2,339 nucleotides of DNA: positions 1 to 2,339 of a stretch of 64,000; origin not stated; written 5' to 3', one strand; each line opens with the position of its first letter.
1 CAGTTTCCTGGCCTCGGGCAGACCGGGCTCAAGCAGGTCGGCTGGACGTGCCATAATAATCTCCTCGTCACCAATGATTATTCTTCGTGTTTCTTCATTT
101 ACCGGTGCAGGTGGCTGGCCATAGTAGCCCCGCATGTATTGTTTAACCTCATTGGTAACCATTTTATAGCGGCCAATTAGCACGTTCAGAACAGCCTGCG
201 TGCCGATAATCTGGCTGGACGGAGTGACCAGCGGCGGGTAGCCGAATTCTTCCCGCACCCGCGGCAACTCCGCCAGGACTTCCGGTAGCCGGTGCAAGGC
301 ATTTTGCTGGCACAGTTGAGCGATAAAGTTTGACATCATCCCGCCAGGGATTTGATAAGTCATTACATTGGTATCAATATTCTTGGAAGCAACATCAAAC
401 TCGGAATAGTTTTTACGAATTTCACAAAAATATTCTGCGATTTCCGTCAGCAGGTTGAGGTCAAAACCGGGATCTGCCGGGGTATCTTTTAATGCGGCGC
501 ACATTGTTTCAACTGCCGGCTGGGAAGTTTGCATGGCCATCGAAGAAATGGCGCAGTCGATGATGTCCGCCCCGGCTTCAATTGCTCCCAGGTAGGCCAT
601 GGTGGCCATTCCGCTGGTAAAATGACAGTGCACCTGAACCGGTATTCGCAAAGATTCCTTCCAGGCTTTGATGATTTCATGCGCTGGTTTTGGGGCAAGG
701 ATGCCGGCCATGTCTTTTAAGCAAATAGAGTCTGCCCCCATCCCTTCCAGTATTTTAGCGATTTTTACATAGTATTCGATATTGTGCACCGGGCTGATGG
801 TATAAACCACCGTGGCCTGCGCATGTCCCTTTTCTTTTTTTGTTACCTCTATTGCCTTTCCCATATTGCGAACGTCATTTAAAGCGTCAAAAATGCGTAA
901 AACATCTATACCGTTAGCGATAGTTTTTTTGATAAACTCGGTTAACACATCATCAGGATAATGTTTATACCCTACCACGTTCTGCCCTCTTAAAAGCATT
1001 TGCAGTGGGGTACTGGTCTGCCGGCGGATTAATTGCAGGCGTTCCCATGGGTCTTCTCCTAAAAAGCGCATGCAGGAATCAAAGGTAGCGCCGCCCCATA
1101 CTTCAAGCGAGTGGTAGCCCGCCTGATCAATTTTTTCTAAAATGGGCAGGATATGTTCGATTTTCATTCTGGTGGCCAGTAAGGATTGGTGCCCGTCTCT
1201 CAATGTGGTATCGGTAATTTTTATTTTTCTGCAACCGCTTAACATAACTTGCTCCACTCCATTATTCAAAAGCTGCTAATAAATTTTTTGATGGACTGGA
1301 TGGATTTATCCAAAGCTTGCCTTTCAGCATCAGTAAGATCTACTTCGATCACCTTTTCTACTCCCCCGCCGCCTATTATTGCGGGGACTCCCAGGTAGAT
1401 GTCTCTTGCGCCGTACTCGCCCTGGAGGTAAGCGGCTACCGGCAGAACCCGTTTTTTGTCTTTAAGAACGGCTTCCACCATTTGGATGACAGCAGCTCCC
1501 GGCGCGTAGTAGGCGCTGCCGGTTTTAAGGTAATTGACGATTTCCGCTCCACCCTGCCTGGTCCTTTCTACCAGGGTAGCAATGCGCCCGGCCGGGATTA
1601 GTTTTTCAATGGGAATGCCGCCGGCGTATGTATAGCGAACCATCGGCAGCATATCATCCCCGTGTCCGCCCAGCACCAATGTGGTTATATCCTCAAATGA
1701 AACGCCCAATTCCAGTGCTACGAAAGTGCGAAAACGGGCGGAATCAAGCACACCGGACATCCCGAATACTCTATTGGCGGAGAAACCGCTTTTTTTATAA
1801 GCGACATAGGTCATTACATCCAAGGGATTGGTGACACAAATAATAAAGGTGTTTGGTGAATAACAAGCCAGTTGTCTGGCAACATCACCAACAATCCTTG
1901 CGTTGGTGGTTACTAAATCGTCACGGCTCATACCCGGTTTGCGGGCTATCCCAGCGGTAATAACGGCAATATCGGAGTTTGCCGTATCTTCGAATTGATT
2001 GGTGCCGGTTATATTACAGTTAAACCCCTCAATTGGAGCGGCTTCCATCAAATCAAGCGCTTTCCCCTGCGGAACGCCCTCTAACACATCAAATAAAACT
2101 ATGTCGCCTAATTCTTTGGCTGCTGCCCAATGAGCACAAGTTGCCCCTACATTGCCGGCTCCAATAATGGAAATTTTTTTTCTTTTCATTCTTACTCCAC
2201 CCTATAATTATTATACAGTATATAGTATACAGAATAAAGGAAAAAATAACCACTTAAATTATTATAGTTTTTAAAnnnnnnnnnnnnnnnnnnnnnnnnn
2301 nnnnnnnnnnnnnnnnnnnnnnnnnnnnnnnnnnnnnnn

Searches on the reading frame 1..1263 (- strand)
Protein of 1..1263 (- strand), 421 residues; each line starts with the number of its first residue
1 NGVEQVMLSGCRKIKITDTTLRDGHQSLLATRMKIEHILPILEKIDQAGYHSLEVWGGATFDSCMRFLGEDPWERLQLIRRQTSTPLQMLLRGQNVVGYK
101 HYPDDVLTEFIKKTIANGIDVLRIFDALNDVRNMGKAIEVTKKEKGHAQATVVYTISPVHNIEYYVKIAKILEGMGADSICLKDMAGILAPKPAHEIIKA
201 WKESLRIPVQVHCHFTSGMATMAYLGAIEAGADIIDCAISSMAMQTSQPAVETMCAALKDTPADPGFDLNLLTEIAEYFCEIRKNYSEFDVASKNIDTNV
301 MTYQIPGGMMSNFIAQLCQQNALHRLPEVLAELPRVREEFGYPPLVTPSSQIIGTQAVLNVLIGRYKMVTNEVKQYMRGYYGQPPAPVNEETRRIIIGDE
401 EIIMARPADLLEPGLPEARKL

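Call 69: search_protein_families(library=pfam, max_evalue=0.0001, proteins=[window:1-1263:-])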
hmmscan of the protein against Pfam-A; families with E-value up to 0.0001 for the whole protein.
window:1-1263:- (421 aa): 2 families
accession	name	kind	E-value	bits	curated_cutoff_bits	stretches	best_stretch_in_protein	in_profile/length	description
PF02436.23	PYC_OADA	-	3.4e-43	148.2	27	1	300-414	1-126/201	Conserved carboxylase domain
PF00682.25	HMGL-like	-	3.3e-24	86.1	29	2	157-277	136-258/260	HMGL-like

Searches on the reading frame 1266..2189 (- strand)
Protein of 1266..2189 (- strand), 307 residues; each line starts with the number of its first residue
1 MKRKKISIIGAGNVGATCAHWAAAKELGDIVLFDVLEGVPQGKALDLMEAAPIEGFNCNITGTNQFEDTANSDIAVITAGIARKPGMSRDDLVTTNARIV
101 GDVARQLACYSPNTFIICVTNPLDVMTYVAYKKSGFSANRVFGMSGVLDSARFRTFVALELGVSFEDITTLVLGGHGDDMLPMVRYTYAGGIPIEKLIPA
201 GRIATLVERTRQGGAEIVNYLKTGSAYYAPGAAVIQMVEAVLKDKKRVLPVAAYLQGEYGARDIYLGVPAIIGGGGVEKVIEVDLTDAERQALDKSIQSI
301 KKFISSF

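Call 69: search_protein_families(library=pfam, max_evalue=0.0001, proteins=[window:1266-2189:-])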
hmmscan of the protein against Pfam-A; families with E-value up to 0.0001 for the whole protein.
window:1266-2189:- (307 aa): 2 families
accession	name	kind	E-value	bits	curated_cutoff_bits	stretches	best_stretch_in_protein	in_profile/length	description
PF00056.29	Ldh_1_N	-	1.8e-41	142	27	1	5-143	2-141/141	lactate/malate dehydrogenase, NAD binding domain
PF02866.23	Ldh_1_C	-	1.4e-32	113.5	22.6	1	148-304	3-167/174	lactate/malate dehydrogenase, alpha/beta C-terminal domain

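Call 96: list_cluster_members(proteins=[window:1266-2189:-, window:6657-7523:-, window:4521-4925:-, window:18135-18743:+, window:44866-45438:-, window:46927-47301:-, window:60590-62494:-, window:33635-34819:-, window:8712-9830:-, window:15766-16326:-])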
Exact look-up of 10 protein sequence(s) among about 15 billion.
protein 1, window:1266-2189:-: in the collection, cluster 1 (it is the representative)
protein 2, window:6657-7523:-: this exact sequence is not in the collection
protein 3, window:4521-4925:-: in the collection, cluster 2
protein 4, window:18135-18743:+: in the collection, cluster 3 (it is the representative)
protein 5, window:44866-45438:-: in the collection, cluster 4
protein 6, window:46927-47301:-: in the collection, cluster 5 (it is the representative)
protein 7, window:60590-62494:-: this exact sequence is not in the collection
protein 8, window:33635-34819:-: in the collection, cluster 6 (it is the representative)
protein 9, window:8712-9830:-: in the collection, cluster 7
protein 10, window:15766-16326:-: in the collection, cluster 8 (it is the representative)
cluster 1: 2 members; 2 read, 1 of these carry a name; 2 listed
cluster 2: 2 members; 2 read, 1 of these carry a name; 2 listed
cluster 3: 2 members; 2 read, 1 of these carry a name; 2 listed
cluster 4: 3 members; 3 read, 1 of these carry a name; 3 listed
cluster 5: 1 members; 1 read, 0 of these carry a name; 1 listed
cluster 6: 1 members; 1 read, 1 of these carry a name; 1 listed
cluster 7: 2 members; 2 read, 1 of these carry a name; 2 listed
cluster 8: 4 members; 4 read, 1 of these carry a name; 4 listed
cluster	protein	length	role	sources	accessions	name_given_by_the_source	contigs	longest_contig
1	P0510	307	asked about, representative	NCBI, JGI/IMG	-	malate dehydrogenase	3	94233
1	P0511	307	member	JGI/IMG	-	-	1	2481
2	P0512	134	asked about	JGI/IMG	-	methylmalonyl-CoA epimerase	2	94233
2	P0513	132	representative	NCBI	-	-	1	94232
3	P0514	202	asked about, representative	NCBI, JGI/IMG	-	repressor LexA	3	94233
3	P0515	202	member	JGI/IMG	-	-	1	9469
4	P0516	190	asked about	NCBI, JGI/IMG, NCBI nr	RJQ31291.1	MAG: rubrerythrin family protein [Peptococcaceae bacterium] | rubrerythrin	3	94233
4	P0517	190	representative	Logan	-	-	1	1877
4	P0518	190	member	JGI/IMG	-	-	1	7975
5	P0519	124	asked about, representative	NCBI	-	-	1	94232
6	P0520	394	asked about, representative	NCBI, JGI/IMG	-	acetyl-CoA C-acetyltransferase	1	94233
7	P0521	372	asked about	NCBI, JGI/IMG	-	formate dehydrogenase subunit beta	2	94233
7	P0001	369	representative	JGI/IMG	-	-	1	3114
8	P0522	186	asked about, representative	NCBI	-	-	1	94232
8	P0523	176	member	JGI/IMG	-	heterodisulfide reductase subunit C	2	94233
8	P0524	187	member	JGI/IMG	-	-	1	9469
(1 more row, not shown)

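Call 97: find_encoding_contigs(protein=window:1266-2189:-, flank=10000, max_places=3)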
Protein window:1266-2189:- (307 aa): 3 contigs read that carry it; 3 places shown.
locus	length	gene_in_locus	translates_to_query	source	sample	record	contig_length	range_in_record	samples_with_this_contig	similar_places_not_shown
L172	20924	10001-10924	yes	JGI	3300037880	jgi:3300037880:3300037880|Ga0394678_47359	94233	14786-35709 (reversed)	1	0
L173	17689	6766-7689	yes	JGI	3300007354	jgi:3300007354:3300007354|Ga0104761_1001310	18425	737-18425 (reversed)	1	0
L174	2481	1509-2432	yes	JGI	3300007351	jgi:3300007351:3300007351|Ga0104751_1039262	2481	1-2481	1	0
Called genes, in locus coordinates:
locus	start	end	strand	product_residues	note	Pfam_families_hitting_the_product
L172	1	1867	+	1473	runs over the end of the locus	PF12831:FAD_oxidored (weak), PF13450:NAD_binding_8 (weak), PF00037:Fer4 (weak), PF14691:Fer4_20, PF07992:Pyr_redox_2, PF13450:NAD_binding_8, PF07992:Pyr_redox_2, PF12831:FAD_oxidored, +21 more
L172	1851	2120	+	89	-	PF02662:FlpD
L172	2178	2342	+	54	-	PF02662:FlpD (weak)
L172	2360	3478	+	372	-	PF04432:FrhB_FdhB_C, PF12838:Fer4_7 (faint), PF13183:Fer4_8 (weak)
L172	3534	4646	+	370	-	PF01071:GARS_A (weak), PF08442:ATP-grasp_2, PF13549:ATP-grasp_5, PF24948:Citrate_synth_N, PF00549:Ligase_CoA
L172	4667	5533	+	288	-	PF02629:CoA_binding, PF13380:CoA_binding_2 (weak), PF00549:Ligase_CoA, PF13607:Succ_CoA_lig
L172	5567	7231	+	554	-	PF01642:MM_CoA_mutase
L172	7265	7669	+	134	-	PF00903:Glyoxalase, PF13468:Glyoxalase_3, PF13669:Glyoxalase_4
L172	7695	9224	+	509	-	PF01039:Carboxyl_trans, PF03255:ACCA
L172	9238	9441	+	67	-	-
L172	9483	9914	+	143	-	-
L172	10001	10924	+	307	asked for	PF00056:Ldh_1_N, PF02866:Ldh_1_C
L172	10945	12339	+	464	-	PF00682:HMGL-like, PF02436:PYC_OADA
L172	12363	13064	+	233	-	PF00882:Zn_dep_PLPC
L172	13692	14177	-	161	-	PF11969:DcpS_C (weak), PF01230:HIT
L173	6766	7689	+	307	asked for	PF00056:Ldh_1_N, PF02866:Ldh_1_C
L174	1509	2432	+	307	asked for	PF00056:Ldh_1_N, PF02866:Ldh_1_C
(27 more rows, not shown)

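Call 98: find_encoding_contigs(protein=P0524, flank=10000, max_places=2)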
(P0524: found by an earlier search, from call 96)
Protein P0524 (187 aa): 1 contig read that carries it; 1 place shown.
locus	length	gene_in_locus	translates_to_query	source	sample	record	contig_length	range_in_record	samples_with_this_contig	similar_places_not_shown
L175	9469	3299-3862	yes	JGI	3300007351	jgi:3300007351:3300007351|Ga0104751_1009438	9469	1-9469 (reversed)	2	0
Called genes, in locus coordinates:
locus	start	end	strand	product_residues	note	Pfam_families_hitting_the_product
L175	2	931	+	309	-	?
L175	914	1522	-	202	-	PF01726:LexA_DNA_bind, PF00717:Peptidase_S24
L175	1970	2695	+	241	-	PF05681:Fumerase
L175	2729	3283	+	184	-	PF05683:Fumerase_C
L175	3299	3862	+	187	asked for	PF13187:Fer4_9, PF13183:Fer4_8, PF13534:Fer4_17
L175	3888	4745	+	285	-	PF02754:CCG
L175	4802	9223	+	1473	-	PF12831:FAD_oxidored (weak), PF13450:NAD_binding_8 (weak), PF00037:Fer4 (weak), PF14691:Fer4_20, PF07992:Pyr_redox_2, PF13450:NAD_binding_8, PF07992:Pyr_redox_2, PF07992:Pyr_redox_2, +19 more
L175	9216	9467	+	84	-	?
